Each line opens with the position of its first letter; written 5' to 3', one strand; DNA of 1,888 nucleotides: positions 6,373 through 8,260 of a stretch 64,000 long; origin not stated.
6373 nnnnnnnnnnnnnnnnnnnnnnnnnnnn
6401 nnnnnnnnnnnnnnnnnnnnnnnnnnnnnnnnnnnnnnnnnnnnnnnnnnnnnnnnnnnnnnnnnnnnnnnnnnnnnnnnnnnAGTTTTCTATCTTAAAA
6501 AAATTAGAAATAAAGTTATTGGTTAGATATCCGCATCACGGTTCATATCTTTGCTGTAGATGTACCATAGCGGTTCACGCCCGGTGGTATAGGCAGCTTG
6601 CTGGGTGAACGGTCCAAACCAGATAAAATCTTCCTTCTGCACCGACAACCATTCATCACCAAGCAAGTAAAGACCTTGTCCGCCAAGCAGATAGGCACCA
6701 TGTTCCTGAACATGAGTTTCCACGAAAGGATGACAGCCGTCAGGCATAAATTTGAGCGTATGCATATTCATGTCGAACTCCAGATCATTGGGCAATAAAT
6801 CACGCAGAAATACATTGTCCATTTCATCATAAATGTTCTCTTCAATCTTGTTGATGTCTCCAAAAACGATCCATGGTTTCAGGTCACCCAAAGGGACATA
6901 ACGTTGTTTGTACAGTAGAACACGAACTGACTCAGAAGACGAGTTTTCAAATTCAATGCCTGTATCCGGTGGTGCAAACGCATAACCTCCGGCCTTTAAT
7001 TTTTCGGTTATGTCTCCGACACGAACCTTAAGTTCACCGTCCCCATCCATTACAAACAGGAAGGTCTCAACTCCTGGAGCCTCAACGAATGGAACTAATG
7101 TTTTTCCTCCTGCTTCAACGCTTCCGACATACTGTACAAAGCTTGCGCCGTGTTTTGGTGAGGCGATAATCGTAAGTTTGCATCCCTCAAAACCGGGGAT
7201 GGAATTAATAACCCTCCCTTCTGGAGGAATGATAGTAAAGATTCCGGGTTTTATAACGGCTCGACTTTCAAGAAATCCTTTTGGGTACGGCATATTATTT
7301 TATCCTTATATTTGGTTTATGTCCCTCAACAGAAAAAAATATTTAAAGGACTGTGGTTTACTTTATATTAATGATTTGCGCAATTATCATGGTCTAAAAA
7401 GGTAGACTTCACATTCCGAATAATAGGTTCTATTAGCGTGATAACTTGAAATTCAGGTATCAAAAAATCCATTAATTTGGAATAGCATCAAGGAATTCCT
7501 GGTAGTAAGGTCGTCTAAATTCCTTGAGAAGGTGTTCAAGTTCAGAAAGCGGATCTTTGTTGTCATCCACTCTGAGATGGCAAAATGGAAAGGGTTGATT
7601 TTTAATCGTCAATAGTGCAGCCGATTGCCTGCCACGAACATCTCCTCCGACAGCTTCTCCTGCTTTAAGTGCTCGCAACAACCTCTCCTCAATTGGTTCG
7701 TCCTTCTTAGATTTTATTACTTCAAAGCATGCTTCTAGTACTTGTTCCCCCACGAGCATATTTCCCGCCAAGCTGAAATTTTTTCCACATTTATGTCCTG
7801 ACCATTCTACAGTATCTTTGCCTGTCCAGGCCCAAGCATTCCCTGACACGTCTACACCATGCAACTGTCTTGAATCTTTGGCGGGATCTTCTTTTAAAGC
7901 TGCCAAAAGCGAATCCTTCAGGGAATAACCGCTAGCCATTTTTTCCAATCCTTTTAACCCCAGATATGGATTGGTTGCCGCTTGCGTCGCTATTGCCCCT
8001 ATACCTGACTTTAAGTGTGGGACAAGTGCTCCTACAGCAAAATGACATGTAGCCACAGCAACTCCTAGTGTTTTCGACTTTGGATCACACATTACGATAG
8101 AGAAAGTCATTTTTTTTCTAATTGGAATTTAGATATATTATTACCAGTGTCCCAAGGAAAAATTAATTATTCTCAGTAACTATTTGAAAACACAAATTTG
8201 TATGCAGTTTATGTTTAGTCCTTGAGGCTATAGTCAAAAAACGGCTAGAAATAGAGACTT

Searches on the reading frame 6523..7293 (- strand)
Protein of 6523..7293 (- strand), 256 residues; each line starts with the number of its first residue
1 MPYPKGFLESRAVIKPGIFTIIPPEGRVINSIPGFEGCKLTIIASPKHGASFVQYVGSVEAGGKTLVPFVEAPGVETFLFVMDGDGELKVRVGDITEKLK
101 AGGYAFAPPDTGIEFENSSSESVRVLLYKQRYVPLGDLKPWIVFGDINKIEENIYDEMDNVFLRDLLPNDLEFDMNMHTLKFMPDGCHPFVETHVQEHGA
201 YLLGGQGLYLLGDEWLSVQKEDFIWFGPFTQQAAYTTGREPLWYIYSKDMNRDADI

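Call 9: search_protein_families(library=pfam, proteins=[window:6523-7293:-])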
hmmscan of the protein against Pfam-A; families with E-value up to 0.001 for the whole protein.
window:6523-7293:- (256 aa): 1 family
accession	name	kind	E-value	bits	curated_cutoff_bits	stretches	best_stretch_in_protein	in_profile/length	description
PF07883.17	Cupin_2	-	4.6e-09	36.3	27.2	1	77-126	20-67/70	Cupin domain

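Call 10: search_protein_families(library=ncbifam, proteins=[window:6523-7293:-])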
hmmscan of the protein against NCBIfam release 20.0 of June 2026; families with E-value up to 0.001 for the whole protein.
window:6523-7293:- (256 aa): 4 families
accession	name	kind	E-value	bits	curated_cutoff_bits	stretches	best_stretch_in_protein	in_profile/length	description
TIGR03214.2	ura-cupin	equivalog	1.7e-97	325.8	200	1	7-255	2-248/249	(S)-ureidoglycine aminohydrolase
NF040771.1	AAH_UGLYAH2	exception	5.2e-42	143.9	350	1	8-255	15-266/267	bifunctional allantoicase/(S)-ureidoglycine aminohydrolase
NF008376.0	PRK11171.1-5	equivalog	1.8e-39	135.6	338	1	8-255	20-271/278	(S)-ureidoglycine aminohydrolase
NF008373.0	PRK11171.1-2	equivalog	1.2e-37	129.6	445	1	7-254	26-270/274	(S)-ureidoglycine aminohydrolase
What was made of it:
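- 6523..7293 (-): (S)-ureidoglycine aminohydrolase (cupin). It consumes the UGTCase product. TIGR03214 scores 325.8 bits against a cutoff of 200 (call 10).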

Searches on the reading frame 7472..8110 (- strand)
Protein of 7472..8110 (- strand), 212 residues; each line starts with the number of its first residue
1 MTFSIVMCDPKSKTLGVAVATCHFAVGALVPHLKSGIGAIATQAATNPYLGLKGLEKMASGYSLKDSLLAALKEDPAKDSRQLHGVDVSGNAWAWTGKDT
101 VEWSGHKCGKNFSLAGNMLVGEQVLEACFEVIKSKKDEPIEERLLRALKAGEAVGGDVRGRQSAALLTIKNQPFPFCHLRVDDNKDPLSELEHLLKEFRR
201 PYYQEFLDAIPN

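Call 9: search_protein_families(library=pfam, proteins=[window:7472-8110:-])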
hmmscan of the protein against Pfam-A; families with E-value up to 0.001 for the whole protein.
window:7472-8110:- (212 aa): 1 family
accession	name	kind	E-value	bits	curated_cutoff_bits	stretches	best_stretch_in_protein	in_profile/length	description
PF06267.17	DUF1028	-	4.3e-67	226.1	26.2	1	2-191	1-193/193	Family of unknown function (DUF1028)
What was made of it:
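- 7472..8110 (-): DUF1028 protein, the first gene of the minus-strand cluster. Its role is unknown. PF06267, 226 bits (call 9).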

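Call 10: search_protein_families(library=ncbifam, proteins=[window:7472-8110:-])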
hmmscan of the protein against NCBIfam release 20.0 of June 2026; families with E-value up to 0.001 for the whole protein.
window:7472-8110:- (212 aa): 0 families

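Call 52: search_solved_structures(query=window:7472-8110:-, max_evalue=0.001)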
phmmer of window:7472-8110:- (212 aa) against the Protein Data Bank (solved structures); distinct sequences matched with E-value up to 0.001: 1.
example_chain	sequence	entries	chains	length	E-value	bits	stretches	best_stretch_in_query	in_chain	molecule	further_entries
2imh_A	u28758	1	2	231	1.6e-20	76.9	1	1-207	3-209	Hypothetical protein UNP Q5LQD5_SILPO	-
